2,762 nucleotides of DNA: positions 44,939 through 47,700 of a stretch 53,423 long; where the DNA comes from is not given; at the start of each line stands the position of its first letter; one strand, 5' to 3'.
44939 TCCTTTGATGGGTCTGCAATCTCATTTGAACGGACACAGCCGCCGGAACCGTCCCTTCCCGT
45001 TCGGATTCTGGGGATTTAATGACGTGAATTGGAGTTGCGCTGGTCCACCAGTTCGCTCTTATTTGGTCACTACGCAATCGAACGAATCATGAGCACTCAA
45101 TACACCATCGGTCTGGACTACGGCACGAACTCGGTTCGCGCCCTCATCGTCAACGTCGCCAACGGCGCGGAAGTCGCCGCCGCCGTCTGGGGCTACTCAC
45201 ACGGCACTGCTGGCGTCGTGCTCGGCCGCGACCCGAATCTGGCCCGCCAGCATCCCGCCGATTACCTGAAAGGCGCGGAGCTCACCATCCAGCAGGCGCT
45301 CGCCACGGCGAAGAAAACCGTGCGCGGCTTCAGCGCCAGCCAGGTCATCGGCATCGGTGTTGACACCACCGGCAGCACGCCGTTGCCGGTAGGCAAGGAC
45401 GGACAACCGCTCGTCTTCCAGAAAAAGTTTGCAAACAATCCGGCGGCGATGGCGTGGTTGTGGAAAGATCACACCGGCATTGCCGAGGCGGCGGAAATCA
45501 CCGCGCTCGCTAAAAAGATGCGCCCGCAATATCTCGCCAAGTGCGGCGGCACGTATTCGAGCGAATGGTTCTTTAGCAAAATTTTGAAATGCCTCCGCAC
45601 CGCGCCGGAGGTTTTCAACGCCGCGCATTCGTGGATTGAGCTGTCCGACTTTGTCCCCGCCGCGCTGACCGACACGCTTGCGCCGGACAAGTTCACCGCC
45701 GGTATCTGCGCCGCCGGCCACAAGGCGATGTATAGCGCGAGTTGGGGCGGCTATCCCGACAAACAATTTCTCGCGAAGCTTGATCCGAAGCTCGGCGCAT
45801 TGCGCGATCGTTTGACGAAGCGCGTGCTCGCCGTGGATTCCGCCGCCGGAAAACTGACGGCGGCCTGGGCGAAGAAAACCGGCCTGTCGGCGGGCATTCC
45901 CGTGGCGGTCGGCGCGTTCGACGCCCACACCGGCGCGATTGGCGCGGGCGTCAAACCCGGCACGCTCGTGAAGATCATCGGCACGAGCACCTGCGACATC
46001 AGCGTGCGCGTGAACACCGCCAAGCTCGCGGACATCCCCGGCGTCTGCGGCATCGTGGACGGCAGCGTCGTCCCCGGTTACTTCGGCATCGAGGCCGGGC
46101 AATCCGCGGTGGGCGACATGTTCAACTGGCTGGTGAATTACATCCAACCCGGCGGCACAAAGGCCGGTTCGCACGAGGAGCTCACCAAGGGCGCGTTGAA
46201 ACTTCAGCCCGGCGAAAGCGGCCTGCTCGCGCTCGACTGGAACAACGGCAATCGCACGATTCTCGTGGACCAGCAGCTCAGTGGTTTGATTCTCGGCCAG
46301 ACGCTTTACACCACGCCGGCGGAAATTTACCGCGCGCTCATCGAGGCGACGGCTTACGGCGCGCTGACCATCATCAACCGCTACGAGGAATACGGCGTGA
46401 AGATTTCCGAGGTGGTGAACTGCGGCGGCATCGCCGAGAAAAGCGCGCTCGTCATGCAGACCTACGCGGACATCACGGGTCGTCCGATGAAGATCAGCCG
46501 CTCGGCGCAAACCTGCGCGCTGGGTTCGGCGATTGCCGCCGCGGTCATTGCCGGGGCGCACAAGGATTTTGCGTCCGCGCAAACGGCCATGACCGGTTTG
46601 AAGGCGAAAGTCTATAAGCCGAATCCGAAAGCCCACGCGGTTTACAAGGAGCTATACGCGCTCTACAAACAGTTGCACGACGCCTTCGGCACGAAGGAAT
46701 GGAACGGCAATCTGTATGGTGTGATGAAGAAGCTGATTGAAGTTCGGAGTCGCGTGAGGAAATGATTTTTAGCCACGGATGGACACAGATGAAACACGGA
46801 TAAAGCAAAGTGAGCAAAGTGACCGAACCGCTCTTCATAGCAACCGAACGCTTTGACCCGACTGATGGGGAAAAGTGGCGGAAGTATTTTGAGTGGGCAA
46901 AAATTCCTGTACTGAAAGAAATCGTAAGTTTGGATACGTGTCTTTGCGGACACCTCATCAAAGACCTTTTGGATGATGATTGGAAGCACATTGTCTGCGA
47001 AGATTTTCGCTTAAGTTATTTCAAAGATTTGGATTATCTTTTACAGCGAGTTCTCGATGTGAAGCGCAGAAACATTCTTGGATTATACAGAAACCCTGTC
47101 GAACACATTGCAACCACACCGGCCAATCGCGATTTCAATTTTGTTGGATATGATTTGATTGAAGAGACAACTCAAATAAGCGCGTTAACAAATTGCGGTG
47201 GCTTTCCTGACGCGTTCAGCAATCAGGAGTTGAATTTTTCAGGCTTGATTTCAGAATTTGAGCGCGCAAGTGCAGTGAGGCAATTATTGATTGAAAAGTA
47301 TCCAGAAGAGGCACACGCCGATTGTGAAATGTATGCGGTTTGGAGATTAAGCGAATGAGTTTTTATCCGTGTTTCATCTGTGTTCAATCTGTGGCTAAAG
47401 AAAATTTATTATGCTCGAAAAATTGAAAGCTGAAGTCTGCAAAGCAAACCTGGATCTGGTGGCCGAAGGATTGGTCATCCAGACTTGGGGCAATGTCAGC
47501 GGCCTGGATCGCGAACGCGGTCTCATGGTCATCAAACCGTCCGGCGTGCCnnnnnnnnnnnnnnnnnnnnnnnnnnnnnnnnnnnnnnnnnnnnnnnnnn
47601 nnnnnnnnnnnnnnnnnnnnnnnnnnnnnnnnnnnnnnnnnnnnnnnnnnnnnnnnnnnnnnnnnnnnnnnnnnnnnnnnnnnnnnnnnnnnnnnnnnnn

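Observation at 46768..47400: AT-rich orphan gene bounded by 38-bp inverted repeats, inserted exactly in the araB-araD spacer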

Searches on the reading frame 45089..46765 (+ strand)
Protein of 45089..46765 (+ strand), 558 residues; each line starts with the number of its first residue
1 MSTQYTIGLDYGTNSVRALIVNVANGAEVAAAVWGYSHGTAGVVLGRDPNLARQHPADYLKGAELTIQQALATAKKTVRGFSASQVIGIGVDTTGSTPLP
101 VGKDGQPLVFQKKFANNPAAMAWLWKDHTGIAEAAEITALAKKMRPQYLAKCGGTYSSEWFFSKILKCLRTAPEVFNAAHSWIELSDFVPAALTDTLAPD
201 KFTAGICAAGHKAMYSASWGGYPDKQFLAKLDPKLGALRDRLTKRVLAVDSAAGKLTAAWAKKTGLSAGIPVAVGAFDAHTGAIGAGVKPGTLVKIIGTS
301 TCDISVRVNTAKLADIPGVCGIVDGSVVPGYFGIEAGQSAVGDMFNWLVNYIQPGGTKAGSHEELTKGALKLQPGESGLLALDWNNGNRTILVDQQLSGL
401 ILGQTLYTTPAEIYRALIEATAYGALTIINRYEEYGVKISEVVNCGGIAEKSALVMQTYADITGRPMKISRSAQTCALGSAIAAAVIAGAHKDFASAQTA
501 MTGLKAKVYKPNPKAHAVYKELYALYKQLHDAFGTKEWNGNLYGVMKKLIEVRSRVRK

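Call 10: search_protein_families(library=pfam, proteins=[window:45089-46765:+], max_evalue=0.1)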
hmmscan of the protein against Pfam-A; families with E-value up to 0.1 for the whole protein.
window:45089-46765:+ (558 aa): 2 families
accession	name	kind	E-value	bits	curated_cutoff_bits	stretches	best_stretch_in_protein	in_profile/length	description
PF02782.22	FGGY_C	-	1.1e-36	126.9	27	1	295-486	3-196/198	FGGY family of carbohydrate kinases, C-terminal domain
PF00370.27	FGGY_N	-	7.3e-18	65.5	28.8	1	5-285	1-245/245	FGGY family of carbohydrate kinases, N-terminal domain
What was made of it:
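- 45089..46765 (+): araB-like FGGY sugar kinase, the upstream host gene. The cassette starts 2 nt after its stop codon. Pfam FGGY_N and FGGY_C (call 10).
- Checked: They are an FGGY kinase (558 aa from the ATG at 45089) and a class II aldolase/epimerase (call 10).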

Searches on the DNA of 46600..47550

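Call 81: search_rna_families(source=window, start=46600, end=47550, threshold=evalue, max_evalue=1)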
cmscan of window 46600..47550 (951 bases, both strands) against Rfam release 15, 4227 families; matches with E-value up to 1: 0.
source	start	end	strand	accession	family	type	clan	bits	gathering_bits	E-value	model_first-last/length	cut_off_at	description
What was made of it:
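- Tried and rejected: No Rfam family matches the region (call 81).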
